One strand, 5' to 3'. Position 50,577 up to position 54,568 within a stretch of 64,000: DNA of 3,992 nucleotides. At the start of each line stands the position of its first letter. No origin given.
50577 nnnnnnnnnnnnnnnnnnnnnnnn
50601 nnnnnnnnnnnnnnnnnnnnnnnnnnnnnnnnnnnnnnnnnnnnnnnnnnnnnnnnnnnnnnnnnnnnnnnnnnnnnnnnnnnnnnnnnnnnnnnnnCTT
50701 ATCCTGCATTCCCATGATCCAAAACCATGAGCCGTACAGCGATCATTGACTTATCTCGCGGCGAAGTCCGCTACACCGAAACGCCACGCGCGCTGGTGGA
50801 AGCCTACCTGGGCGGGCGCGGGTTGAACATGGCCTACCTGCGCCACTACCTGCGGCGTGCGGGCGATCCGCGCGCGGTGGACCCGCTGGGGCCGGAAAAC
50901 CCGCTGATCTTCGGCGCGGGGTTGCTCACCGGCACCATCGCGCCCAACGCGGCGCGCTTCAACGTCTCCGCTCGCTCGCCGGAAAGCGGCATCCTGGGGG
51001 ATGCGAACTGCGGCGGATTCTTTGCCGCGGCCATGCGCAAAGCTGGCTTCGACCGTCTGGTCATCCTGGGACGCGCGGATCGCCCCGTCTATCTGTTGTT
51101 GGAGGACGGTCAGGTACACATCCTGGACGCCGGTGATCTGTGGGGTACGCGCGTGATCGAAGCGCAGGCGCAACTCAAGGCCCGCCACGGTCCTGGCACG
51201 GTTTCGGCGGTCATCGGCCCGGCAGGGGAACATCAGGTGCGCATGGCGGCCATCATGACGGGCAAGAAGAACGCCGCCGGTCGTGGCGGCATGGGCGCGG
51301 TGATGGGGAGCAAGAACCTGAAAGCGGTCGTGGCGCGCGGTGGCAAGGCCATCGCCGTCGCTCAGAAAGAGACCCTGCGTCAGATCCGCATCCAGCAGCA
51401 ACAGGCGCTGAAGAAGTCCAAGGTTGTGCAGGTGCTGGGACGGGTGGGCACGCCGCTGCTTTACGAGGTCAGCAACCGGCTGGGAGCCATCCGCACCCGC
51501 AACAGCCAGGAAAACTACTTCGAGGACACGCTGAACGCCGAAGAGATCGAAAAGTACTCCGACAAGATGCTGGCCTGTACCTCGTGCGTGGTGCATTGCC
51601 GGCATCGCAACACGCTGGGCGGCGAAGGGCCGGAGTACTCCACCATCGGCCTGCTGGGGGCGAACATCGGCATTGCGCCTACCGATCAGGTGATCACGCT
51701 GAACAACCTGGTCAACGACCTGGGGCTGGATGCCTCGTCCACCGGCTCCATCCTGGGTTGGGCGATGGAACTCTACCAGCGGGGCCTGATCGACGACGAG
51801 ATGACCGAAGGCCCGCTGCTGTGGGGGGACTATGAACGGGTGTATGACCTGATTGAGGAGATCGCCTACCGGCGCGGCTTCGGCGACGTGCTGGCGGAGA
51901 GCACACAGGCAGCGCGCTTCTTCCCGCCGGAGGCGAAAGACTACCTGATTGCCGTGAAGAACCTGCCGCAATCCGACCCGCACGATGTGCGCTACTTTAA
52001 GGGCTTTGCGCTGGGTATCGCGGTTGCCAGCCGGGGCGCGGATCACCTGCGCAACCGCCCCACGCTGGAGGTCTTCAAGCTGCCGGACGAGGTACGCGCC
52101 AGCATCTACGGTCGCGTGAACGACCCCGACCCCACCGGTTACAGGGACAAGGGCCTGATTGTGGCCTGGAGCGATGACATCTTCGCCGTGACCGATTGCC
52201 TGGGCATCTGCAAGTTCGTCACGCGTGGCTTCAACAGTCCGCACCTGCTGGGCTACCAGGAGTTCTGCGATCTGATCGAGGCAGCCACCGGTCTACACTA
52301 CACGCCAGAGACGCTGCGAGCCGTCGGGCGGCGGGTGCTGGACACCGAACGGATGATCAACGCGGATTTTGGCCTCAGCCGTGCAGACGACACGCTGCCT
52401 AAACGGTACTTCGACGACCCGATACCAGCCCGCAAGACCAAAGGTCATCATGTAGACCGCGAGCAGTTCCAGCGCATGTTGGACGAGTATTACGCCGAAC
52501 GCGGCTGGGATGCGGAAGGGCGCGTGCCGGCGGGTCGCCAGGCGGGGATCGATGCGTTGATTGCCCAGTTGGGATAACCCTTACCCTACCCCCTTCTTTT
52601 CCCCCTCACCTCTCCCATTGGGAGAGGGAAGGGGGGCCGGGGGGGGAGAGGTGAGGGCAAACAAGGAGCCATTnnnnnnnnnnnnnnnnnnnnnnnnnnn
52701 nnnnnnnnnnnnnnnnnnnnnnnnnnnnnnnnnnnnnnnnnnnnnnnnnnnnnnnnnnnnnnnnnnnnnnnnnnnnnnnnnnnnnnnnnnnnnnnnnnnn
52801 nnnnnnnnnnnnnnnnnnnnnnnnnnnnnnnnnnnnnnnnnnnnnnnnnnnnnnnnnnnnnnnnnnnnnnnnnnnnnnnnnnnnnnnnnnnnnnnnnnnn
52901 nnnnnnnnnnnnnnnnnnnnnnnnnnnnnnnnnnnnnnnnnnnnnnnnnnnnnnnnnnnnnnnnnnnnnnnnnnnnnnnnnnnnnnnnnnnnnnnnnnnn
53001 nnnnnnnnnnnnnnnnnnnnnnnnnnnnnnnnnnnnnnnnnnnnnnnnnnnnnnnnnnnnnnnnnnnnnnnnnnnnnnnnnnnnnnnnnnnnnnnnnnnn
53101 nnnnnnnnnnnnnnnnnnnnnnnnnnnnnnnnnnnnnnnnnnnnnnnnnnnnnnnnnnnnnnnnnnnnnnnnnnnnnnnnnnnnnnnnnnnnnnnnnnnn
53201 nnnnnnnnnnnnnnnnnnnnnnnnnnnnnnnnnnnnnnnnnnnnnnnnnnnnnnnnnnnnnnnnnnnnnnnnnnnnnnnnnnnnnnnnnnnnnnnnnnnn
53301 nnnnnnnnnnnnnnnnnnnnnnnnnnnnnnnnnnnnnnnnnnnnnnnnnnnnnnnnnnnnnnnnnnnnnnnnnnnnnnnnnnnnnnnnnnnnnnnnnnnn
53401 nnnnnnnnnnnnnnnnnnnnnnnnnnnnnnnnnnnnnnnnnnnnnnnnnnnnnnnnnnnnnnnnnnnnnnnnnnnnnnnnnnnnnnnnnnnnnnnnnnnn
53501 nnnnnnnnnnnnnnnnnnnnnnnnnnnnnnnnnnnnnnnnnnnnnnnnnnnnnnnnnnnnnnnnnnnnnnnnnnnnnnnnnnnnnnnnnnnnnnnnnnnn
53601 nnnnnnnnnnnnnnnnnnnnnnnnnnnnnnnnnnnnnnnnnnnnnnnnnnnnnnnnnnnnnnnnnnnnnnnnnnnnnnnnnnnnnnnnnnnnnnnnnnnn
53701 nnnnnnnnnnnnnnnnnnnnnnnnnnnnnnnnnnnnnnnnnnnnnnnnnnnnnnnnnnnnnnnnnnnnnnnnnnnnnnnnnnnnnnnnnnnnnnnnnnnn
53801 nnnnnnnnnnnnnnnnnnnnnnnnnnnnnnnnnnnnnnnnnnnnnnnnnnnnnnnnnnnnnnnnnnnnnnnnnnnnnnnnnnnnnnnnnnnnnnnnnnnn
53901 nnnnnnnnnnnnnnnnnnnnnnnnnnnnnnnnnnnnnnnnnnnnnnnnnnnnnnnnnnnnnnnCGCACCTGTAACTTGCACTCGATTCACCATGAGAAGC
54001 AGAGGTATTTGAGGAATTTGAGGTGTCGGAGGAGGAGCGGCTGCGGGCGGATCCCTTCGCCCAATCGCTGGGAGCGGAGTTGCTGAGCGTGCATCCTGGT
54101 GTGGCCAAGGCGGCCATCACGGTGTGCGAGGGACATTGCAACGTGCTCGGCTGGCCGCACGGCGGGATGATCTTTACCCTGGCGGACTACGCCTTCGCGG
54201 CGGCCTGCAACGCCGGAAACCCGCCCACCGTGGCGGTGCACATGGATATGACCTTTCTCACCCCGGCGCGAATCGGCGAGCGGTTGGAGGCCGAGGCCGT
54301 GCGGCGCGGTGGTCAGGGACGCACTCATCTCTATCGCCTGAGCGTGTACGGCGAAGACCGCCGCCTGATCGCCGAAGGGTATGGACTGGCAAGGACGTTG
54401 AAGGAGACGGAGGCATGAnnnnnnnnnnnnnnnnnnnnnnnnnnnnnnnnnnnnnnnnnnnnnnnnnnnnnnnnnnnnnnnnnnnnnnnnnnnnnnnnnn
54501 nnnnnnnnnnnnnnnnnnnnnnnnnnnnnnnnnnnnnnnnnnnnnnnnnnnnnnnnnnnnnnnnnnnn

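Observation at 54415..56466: Acyl-CoA synthetase reads in frame into LeuD, and its adenylation motifs are atypical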

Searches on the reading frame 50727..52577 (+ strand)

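Call 4: search_protein_families(library=pfam, proteins=[window:50727-52577:+])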
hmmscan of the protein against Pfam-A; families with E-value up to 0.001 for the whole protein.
window:50727-52577:+ (616 aa): 2 families
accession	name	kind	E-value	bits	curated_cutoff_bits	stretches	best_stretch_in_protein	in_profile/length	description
PF01314.23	AFOR_C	-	2.8e-102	343.2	27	1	223-600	5-375/385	Aldehyde ferredoxin oxidoreductase, domains 2 & 3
PF02730.20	AFOR_N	-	1.9e-70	237.1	29.8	1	3-205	2-198/199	Aldehyde ferredoxin oxidoreductase, N-terminal domain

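Call 44: search_protein_families(library=ncbifam, proteins=[window:50727-52577:+], max_evalue=1e-10)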
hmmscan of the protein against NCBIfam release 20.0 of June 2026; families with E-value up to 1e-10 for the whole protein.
window:50727-52577:+ (616 aa): 2 families
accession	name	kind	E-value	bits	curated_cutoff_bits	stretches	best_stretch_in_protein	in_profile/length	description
NF007354.0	PRK09849.1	equivalog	1.9e-53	182.1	868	1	7-221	15-223/703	aldehyde ferredoxin oxidoreductase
NF040818.1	GAPOR_Arch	equivalog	2.3e-13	49.3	1300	0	50-152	44-146/654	glyceraldehyde-3-phosphate:ferredoxin oxidoreductase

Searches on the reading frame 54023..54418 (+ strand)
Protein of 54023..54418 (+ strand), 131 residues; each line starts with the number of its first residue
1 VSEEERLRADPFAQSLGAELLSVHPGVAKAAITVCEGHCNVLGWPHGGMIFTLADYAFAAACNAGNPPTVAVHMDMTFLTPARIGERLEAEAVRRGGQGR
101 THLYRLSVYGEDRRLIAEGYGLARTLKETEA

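Call 4: search_protein_families(library=pfam, proteins=[window:54023-54418:+])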
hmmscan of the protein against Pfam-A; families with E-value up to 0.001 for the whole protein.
window:54023-54418:+ (131 aa): 1 family
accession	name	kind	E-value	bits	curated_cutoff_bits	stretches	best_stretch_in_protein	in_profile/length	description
PF03061.28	4HBT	-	7e-10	39.5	20.6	1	46-115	5-77/79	Thioesterase superfamily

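Call 5: search_protein_families(library=ncbifam, proteins=[window:54023-54418:+])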
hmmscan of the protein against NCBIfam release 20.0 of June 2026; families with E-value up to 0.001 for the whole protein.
window:54023-54418:+ (131 aa): 2 families
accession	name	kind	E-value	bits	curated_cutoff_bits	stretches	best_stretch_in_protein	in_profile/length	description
TIGR02286.1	PaaD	equivalog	9.5e-31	106.3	118.9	1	14-122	2-110/114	hydroxyphenylacetyl-CoA thioesterase PaaI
TIGR00369.1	unchar_dom_1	domain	5.2e-14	52.3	36.6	1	12-119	2-111/117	hotdog fold thioesterase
